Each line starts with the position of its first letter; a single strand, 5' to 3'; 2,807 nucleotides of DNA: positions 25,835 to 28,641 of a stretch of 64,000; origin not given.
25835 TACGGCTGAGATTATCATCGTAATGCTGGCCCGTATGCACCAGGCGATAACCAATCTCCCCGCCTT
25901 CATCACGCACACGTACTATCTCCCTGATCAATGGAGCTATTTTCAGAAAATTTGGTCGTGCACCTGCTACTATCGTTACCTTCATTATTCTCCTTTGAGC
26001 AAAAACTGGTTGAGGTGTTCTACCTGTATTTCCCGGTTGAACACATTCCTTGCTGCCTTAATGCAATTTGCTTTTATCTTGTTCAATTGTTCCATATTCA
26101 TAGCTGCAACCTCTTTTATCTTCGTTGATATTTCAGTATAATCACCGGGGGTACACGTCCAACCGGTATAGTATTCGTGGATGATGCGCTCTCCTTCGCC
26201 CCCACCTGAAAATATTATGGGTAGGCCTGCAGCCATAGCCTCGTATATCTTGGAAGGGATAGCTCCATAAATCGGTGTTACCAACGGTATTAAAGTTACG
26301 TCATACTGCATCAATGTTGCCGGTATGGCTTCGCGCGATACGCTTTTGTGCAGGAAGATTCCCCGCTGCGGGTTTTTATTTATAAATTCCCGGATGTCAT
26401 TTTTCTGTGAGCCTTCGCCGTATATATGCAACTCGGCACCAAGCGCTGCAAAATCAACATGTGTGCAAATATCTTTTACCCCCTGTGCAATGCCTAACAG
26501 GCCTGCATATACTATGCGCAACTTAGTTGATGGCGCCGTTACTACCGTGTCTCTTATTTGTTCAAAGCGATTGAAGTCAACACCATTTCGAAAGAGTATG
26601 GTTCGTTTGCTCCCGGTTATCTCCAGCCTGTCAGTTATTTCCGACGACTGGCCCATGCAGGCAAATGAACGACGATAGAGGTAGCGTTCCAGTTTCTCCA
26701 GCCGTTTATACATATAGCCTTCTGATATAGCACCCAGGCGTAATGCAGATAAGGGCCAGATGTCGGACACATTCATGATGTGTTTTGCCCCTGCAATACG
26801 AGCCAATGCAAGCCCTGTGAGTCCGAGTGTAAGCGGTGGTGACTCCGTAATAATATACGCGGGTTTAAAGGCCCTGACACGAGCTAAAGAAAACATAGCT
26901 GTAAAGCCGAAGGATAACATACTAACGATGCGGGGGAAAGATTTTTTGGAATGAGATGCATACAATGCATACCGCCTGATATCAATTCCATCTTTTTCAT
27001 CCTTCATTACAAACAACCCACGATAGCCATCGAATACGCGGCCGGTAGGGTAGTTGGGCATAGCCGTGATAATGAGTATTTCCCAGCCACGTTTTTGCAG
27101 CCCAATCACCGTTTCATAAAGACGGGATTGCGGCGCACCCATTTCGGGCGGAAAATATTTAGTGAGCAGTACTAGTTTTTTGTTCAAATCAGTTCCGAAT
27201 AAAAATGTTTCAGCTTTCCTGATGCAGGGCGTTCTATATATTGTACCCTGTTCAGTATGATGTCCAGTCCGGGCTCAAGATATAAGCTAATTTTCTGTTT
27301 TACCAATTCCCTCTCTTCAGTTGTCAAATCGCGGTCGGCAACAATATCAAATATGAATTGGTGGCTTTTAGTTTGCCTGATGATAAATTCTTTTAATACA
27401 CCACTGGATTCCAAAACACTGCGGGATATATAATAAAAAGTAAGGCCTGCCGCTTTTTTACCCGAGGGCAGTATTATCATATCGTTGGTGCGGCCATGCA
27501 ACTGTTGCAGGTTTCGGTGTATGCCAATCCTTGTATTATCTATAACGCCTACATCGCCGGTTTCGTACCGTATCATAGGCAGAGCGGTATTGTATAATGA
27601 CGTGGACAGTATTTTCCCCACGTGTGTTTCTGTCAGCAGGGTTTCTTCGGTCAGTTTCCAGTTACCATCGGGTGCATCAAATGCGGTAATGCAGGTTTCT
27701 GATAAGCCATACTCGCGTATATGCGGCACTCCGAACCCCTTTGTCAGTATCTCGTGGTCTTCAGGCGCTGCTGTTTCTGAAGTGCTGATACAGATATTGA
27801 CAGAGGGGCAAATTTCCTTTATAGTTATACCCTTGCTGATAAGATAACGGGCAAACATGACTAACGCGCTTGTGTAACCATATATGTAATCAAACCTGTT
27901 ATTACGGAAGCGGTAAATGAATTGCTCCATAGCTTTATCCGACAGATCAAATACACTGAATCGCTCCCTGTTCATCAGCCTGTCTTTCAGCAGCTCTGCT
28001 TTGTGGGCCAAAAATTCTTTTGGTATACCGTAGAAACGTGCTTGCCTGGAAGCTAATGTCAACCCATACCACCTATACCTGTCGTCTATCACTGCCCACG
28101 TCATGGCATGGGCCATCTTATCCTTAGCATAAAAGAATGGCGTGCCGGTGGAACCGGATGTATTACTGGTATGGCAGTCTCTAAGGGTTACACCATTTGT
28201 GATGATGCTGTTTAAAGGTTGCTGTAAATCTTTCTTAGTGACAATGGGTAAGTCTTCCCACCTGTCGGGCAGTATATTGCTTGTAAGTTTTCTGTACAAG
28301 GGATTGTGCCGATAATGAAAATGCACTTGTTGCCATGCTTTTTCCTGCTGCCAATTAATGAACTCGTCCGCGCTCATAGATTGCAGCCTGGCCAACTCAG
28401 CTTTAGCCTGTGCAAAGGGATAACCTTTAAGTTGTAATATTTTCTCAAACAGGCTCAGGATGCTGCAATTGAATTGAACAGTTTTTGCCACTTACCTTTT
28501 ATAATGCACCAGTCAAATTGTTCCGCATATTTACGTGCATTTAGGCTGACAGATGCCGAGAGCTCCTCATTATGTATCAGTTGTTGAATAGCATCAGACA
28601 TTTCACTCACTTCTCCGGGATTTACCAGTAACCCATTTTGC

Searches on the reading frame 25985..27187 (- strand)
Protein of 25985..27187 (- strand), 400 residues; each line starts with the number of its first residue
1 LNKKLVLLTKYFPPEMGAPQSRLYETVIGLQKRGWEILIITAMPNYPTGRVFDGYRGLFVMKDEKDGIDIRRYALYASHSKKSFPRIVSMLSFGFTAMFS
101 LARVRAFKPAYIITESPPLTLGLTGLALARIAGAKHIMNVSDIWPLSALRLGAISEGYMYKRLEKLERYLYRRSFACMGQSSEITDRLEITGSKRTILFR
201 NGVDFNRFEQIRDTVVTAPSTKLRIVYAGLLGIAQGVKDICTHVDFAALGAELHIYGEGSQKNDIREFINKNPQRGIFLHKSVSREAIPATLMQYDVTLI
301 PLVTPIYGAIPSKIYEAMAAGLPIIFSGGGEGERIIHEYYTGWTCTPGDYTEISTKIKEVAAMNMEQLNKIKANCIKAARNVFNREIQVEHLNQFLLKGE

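Call 5: search_protein_families(library=pfam, proteins=[window:25985-27187:-], max_evalue=0.01)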
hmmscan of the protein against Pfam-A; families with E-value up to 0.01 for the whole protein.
window:25985-27187:- (400 aa): 4 families
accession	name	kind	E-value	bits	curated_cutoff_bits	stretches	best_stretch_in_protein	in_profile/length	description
PF00534.26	Glycos_transf_1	-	2.5e-14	53.6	26.4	1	218-380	11-170/172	Glycosyl transferases group 1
PF13692.12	Glyco_trans_1_4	-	3.1e-13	50.6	27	1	235-360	15-139/142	Glycosyl transferases group 1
PF13579.12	Glyco_trans_4_4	-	5.6e-09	37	29.7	1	19-190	3-144/158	Glycosyl transferase 4-like domain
PF13439.12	Glyco_transf_4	-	0.0028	18.1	28.5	1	23-207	8-170/170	Glycosyltransferase Family 4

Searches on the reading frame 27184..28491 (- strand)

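Call 5: search_protein_families(library=pfam, proteins=[window:27184-28491:-], max_evalue=0.01)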
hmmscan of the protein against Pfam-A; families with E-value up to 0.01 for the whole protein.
window:27184-28491:- (435 aa): 0 families

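Call 36: search_protein_families(library=ncbifam, proteins=[window:27184-28491:-], max_evalue=0.001)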
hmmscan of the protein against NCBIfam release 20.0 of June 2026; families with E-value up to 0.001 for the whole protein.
window:27184-28491:- (435 aa): 5 families
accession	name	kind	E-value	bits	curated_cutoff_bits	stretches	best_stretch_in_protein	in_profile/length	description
NF045666.1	DVU1553_fam_AMP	equivalog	3.9e-15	55.7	300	2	35-269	14-248/331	DVU_1553 family AMP-dependent CoA ligase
TIGR02155.1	PA_CoA_ligase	equivalog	1.1e-09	37.4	646.3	1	284-341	266-323/422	phenylacetate--CoA ligase PaaK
NF053551.1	FlxY_rubin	equivalog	4.2e-07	29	520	1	284-403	269-385/424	flexirubin biosynthesis putative acyl-CoA ligase FlxY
NF041878.1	paak_haloarch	equivalog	7.1e-07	28.1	700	1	286-431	273-424/427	phenylacetate--CoA ligase PaaK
TIGR02304.1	aden_form_hyp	equivalog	6.1e-06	25.5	251.9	1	177-387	166-379/430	F390 synthetase-related protein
